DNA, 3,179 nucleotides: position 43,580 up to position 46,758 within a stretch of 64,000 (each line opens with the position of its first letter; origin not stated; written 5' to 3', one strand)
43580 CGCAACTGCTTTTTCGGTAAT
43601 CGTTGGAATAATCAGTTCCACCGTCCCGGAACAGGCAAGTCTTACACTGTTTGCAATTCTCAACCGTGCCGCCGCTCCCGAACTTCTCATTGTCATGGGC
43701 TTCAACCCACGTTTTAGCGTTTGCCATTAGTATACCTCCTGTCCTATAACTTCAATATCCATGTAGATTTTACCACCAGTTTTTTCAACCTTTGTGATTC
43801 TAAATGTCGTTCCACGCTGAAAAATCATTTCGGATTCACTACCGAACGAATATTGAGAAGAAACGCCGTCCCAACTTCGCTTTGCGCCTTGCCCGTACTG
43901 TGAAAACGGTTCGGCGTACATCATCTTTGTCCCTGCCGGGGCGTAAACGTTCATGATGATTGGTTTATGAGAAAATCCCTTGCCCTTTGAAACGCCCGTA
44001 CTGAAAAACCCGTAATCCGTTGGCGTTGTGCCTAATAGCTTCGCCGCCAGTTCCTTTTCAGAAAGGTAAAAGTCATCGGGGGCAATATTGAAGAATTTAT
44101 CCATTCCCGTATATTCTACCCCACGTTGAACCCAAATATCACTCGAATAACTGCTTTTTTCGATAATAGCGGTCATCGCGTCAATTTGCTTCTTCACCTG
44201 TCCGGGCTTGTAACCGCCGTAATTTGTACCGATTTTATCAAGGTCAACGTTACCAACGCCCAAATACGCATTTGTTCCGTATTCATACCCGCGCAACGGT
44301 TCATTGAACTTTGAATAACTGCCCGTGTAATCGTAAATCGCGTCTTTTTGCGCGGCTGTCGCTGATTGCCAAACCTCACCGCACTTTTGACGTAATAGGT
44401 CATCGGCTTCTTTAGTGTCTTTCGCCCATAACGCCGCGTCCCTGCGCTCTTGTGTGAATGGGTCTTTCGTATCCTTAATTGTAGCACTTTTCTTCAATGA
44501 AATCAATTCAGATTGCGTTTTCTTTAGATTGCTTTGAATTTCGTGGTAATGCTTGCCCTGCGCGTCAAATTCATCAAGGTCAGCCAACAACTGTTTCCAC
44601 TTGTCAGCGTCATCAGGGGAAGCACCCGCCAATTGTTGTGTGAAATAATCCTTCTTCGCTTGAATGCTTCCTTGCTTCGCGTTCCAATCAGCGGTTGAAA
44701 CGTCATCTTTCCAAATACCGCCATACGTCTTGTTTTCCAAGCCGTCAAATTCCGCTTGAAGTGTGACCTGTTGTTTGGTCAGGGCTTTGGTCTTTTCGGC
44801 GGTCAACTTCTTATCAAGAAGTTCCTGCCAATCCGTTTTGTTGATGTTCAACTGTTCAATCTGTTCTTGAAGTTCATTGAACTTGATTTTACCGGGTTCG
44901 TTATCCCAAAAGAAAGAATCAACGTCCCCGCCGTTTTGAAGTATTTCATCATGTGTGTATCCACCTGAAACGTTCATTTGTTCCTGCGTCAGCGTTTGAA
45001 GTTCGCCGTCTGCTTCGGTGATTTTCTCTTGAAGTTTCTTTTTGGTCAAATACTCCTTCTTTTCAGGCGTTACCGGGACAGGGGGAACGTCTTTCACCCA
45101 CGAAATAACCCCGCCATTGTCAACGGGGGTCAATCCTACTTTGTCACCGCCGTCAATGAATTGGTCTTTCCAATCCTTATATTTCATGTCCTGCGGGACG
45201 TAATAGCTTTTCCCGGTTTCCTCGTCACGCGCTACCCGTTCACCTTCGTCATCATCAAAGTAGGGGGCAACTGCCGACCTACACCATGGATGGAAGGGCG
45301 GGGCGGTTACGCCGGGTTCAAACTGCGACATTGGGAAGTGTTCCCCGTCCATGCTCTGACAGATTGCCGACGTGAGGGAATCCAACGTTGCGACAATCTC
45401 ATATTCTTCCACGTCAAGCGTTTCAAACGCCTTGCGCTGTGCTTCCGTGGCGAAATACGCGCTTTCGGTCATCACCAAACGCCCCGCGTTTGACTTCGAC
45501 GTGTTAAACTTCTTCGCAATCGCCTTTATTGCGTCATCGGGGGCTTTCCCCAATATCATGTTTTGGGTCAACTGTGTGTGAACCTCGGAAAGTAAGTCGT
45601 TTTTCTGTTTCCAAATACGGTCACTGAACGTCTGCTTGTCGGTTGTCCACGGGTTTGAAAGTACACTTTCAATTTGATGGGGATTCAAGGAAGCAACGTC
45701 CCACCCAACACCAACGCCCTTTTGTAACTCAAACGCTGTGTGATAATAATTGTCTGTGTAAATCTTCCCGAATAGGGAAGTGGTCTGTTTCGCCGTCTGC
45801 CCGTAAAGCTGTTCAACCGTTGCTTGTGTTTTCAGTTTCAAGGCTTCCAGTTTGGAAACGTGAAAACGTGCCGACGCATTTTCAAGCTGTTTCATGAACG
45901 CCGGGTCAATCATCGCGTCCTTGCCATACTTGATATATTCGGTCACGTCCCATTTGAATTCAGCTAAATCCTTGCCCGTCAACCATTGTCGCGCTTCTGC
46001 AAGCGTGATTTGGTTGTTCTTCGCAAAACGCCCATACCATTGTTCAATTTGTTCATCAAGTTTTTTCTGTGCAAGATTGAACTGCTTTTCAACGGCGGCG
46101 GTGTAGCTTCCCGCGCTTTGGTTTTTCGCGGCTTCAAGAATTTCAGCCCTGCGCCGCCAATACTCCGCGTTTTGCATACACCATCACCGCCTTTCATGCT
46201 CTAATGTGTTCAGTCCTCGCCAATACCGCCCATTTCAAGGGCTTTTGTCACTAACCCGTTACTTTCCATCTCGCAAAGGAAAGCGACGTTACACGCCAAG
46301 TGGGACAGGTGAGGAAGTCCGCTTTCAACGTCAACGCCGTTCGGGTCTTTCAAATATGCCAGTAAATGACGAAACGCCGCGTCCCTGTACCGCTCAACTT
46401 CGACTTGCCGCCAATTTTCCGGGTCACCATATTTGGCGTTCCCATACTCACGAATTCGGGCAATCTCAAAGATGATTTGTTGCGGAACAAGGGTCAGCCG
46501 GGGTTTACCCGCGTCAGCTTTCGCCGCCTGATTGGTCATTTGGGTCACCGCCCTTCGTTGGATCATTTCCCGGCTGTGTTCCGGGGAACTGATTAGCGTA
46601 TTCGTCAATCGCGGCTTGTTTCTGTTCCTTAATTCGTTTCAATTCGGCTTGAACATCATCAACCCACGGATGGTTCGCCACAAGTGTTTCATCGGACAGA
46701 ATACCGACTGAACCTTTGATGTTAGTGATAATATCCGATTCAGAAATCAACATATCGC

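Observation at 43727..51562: One phage encodes both an ADP-ribose writer and an eraser: possible reversible ADP-ribosylation switch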

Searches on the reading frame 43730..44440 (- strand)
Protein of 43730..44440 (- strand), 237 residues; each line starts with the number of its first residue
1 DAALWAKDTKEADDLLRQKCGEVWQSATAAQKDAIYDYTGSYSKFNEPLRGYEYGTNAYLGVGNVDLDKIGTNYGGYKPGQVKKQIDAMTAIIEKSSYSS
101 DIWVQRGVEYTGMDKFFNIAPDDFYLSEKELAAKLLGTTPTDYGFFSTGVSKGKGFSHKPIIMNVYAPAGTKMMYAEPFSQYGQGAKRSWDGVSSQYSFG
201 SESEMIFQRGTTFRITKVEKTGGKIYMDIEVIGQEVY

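Call 15: find_related_loci(query=window:43730-44440:-, collection=viral_contigs, flank=10000)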
Query window:43730-44440:- (237 aa) in viral_contigs; peptide patterns used: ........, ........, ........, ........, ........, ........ (x = any residue, [..] = any of these).
39 stretches matched a pattern; 37 encode a relative of the query (tblastn E <= 1e-3); 37 distinct loci.
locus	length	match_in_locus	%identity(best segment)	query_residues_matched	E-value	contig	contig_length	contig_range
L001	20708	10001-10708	92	1-236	3e-151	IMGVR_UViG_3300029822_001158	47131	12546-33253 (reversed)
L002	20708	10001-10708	78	1-236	1e-128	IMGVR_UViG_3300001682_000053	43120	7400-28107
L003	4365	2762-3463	74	1-234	7e-120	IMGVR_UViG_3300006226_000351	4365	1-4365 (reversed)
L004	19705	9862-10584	69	1-237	3e-115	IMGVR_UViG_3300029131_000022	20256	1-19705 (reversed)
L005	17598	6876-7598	69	1-237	5e-115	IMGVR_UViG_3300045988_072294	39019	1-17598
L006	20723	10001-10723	70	1-237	2e-115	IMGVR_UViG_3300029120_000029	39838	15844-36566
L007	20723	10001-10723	69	1-237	6e-115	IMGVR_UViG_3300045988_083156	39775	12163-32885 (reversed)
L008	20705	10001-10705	73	1-234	4e-115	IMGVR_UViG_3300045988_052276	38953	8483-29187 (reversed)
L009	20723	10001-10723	69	1-237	1e-113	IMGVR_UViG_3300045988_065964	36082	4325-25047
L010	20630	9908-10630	69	1-237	1e-113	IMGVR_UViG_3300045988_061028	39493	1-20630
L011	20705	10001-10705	72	1-234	3e-113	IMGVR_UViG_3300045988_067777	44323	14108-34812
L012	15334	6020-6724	72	1-234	3e-113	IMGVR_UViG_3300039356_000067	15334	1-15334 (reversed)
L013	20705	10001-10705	71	1-234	2e-112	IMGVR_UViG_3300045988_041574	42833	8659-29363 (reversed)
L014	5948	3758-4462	71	1-234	4e-112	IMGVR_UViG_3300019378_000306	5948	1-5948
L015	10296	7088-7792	71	1-234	4e-112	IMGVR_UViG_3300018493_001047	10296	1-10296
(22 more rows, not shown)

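Call 26: find_related_loci(query=A1, collection=viral_contigs, flank=10000)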
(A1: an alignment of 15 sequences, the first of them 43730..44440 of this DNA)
Query A1 (237 aa) in viral_contigs; peptide patterns used: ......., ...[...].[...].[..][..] (x = any residue, [..] = any of these).
378 stretches matched a pattern; 309 encode a relative of the query (tblastn E <= 1e-3); the best 80 are kept; 80 distinct loci.
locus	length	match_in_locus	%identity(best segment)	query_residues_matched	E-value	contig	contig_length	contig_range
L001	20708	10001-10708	92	1-236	7e-151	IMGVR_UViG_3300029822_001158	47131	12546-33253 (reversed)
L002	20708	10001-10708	78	1-236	3e-128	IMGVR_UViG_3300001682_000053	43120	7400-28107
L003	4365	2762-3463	74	1-234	2e-119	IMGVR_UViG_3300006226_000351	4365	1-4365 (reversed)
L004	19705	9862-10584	69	1-237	7e-115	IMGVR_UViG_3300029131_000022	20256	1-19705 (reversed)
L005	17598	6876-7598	69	1-237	1e-114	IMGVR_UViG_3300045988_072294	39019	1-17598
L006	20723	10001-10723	70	1-237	4e-115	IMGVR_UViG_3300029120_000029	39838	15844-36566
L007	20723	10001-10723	69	1-237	1e-114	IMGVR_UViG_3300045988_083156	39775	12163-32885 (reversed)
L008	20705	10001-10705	73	1-234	8e-115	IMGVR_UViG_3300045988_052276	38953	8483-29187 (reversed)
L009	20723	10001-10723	69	1-237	2e-113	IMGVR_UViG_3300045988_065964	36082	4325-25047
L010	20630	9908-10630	69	1-237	2e-113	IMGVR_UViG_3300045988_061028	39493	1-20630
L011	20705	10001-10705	72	1-234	7e-113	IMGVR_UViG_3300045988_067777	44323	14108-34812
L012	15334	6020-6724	72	1-234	7e-113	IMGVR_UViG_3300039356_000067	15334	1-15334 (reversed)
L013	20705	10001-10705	71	1-234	4e-112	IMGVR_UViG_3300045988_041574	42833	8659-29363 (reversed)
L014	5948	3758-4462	71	1-234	9e-112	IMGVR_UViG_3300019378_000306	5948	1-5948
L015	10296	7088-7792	71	1-234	9e-112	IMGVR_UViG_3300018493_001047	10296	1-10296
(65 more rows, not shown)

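Call 29: search_protein_families(library=pfam, proteins=[L006:8384-10726:+], max_evalue=0.01)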
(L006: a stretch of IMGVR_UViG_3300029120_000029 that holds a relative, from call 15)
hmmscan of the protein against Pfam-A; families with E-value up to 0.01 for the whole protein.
L006:8384-10726:+ (780 aa): 2 families
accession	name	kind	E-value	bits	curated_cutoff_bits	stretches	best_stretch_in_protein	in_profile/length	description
PF03496.20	ADPrib_exo_Tox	-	3e-24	85.9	23.4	1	568-769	14-186/196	ADP-ribosyltransferase exoenzyme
PF04233.19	Phage_Mu_F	-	9e-17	62.3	29.6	1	164-283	2-111/112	Phage Mu protein F like protein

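Call 41: find_related_loci(query=A1, collection=genome_contigs, flank=10000)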
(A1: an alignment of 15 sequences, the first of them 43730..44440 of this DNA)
Query A1 (237 aa) in genome_contigs; peptide patterns used: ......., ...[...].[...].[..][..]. (x = any residue, [..] = any of these).
100 stretches matched a pattern; 55 encode a relative of the query (tblastn E <= 1e-3); 54 distinct loci.
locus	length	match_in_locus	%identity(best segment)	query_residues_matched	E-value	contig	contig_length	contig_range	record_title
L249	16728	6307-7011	71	1-234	2e-111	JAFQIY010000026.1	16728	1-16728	MAG: Oscillospiraceae bacterium isolate RGIG1862 Goat_Cecum-6__c265939, whole genome shotgun sequence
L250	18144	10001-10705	71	1-234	1e-111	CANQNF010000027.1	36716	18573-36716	MAG: uncultured Clostridia bacterium isolate Lapin-012__bin76 genome assembly, contig: Lapin-012__NODE_1845_length_36716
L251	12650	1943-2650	67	1-235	3e-106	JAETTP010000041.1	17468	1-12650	MAG: Bacillota bacterium isolate S4_Bin7 scaffold_2972, whole genome shotgun sequence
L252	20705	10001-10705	65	1-235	2e-104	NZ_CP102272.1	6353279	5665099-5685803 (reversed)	[Clostridium] asparagiforme DSM 15981 chromosome, complete genome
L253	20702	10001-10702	66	1-234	6e-104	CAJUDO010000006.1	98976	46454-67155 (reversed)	MAG TPA_asm: uncultured Peptococcaceae bacterium isolate MGBC129548 genome assembly, contig: MGBC129548.6, whole genome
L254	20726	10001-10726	64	1-237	7e-103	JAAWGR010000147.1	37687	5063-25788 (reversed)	MAG: Oscillibacter sp. isolate ABMPRH_165_1 SL341417_scaffold_2977, whole genome shotgun sequence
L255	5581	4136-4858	66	1-237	7e-102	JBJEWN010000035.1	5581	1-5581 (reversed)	MAG: Bullifex sp. isolate PUUB38_bin.055 NODE_11662_length_5581_cov_4.444987, whole genome shotgun sequence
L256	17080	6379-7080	62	1-234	1e-101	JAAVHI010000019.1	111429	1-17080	MAG: Ruminococcus sp. isolate Mgla_MAG_49-bin_14 c_000000017630, whole genome shotgun sequence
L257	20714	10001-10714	64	1-234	8e-98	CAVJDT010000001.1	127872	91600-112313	Bacillota bacterium isolate H07681-L1_cleanbin_000020 genome assembly, contig: Spades_H07681-L1_contig_41, whole genome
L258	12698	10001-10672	50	1-234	5e-70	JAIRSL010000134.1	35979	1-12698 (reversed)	MAG: Treponema sp. isolate Ct408_bin23 k119_6327097, whole genome shotgun sequence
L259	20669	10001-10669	52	1-234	2e-68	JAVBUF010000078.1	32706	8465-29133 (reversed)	MAG: Lachnospiraceae bacterium isolate EPI_MAG_00271 c_000006543679, whole genome shotgun sequence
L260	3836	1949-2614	49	1-234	1e-67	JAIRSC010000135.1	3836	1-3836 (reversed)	MAG: Treponema sp. isolate Ct408_bin151 k119_6779349, whole genome shotgun sequence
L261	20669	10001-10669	50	2-234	4e-67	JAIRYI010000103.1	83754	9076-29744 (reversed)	MAG: Desulfarculales bacterium isolate Gsp477_bin36 k119_1951835, whole genome shotgun sequence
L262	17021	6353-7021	50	1-234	7e-66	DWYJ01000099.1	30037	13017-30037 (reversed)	MAG TPA_asm: Candidatus Desulfovibrio gallistercoris isolate ChiGjej2B2-32749 ChiGjej2B2M5__C781910_L30037_SAMN08009833,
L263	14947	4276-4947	49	1-234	2e-64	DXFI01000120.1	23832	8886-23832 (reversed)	MAG TPA_asm: Candidatus Desulfovibrio intestinigallinarum isolate ChiHecec3B27-2601 ChiHecec3B27__C162178_L23832_SAMN080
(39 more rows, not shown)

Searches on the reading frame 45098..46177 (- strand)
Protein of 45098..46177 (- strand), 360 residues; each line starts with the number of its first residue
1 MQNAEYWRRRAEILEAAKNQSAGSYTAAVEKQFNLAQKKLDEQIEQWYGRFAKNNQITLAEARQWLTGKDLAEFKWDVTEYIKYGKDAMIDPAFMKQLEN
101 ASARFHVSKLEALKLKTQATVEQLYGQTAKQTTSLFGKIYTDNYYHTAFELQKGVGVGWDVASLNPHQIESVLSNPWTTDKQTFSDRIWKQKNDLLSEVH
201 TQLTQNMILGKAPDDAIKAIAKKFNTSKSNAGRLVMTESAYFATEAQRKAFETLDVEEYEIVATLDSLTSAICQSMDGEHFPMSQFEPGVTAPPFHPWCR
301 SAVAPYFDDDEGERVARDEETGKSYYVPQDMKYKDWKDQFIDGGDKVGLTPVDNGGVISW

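Call 19: find_related_loci(query=window:45098-46177:-, collection=viral_contigs, flank=10000)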
Query window:45098-46177:- (360 aa) in viral_contigs; peptide patterns used: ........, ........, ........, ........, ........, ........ (x = any residue, [..] = any of these).
15 stretches matched a pattern; 10 encode a relative of the query (tblastn E <= 1e-3); 10 distinct loci.
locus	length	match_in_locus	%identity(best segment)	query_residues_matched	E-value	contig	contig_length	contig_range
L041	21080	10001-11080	95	1-360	0e+0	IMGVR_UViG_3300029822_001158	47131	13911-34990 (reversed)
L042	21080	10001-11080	81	1-360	0e+0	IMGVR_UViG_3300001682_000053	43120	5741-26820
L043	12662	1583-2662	81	1-360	0e+0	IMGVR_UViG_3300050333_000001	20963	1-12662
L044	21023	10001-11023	55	3-344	1e-134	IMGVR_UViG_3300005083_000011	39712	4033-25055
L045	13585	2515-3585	47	2-352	6e-118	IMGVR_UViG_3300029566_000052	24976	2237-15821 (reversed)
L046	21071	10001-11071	47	2-352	6e-118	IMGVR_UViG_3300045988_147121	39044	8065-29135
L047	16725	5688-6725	49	2-341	1e-117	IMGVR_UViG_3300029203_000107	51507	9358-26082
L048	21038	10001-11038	48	2-341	1e-117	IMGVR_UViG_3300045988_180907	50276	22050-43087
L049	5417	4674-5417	54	1-248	9e-91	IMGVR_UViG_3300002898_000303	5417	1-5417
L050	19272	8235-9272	49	2-341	1e-117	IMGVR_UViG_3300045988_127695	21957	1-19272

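Call 29: search_protein_families(library=pfam, proteins=[L044:9986-11938:+, L046:9992-11650:+, L047:5679-7340:+, L048:9992-11629:+], max_evalue=0.01)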
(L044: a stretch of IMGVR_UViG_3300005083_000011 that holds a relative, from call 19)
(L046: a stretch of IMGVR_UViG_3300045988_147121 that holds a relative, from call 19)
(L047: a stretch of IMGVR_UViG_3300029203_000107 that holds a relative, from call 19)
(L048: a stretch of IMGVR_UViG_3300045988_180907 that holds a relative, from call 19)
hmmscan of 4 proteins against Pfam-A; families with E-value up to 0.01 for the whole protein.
L044:9986-11938:+ (650 aa): 1 family
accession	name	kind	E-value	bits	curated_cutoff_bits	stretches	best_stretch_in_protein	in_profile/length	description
PF04233.19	Phage_Mu_F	-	5.6e-13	50.1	29.6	1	201-307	2-112/112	Phage Mu protein F like protein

L046:9992-11650:+ (552 aa): 1 family
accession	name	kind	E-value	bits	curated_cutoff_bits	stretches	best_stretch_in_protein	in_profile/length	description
PF04233.19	Phage_Mu_F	-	5.1e-12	47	29.6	1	200-303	2-109/112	Phage Mu protein F like protein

L047:5679-7340:+ (553 aa): 1 family
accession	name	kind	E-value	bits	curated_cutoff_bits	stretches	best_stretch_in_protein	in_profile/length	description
PF04233.19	Phage_Mu_F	-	1.9e-12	48.3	29.6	1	200-305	2-111/112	Phage Mu protein F like protein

L048:9992-11629:+ (545 aa): 1 family
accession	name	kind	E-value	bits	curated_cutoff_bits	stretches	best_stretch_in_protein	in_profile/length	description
PF04233.19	Phage_Mu_F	-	4.1e-12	47.3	29.6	1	200-303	2-109/112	Phage Mu protein F like protein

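Call 31: find_related_loci(query=A3, collection=viral_contigs, flank=10000)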
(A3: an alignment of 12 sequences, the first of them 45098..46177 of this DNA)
Query A3 (360 aa) in viral_contigs; peptide patterns used: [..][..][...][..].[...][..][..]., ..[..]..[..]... (x = any residue, [..] = any of these).
600 stretches matched a pattern (row limit reached: there are more); 573 encode a relative of the query (tblastn E <= 1e-3); the best 80 are kept; 80 distinct loci.
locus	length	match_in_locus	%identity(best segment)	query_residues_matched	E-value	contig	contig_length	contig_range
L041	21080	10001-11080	95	1-360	0e+0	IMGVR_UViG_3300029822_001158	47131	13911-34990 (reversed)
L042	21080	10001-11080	81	1-360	0e+0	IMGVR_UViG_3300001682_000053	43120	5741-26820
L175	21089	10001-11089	58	1-360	7e-148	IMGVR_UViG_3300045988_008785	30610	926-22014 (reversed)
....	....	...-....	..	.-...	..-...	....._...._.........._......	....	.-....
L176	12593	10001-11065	59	3-358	1e-145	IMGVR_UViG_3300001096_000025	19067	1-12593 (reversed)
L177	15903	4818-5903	58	1-360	2e-144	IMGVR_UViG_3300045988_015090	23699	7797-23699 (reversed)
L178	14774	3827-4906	57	1-358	1e-144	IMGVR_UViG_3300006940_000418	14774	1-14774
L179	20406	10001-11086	57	1-360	3e-144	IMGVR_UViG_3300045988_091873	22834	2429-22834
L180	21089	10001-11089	56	1-360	7e-144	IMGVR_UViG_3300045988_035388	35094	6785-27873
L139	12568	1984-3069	57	1-360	8e-144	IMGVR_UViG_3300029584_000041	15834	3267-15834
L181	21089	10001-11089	56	1-360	5e-143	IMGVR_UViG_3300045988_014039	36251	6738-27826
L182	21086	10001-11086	57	1-360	5e-143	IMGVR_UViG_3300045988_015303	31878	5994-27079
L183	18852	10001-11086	57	1-360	3e-143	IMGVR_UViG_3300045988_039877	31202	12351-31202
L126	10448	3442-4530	56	1-360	5e-143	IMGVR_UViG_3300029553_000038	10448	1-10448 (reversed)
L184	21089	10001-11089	56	1-360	6e-143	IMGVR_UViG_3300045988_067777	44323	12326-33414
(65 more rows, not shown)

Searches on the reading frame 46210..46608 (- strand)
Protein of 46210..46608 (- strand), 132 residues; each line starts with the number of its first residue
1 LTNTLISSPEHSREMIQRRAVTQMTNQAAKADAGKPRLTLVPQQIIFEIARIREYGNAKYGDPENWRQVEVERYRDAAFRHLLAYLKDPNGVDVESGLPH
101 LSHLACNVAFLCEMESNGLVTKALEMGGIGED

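Call 3: search_protein_families(library=pfam, proteins=[window:46210-46608:-], max_evalue=0.01)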
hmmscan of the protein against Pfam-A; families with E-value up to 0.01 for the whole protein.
window:46210-46608:- (132 aa): 2 families
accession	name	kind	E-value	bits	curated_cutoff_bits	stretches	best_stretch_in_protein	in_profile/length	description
PF18909.5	dGTP_diPhyd_N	-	8.4e-26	90.3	27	1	26-118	2-93/99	dATP/dGTP diphosphohydrolase, N-terminal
PF15846.10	DUF4720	-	0.0012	19.1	27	1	53-95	13-54/96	Domain of unknown function (DUF4720)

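Call 65: search_protein_families(library=phrogs, proteins=[window:46210-46608:-], max_evalue=0.001)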
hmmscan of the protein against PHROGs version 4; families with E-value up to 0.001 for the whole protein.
window:46210-46608:- (132 aa): 9 families
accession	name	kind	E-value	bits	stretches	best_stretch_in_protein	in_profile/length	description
phrog_801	-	DNA, RNA and nucleotide metabolism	1.5e-25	91.8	1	20-117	92-189/476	dATP / dGTP pyrophosphohydrolase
phrog_2252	-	lysis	5.9e-21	76.4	1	13-120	90-197/285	endolysin; inhibits RNA polymerase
phrog_19680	-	unknown function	1.2e-19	72.1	1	20-116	82-181/188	-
phrog_5033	-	lysis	4.2e-17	63.6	1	17-116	67-169/178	endolysin; inhibits RNA polymerase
phrog_37590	-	unknown function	8.7e-13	49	1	6-113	24-141/341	-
phrog_18716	-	unknown function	7e-09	36.9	1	31-112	19-94/114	-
phrog_31158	-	unknown function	1.3e-08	35.8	1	24-115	4-96/224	-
phrog_31336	-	unknown function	5.4e-05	23.3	1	35-120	272-349/359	-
phrog_11257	-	unknown function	6.1e-05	24.1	1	26-105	11-89/200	-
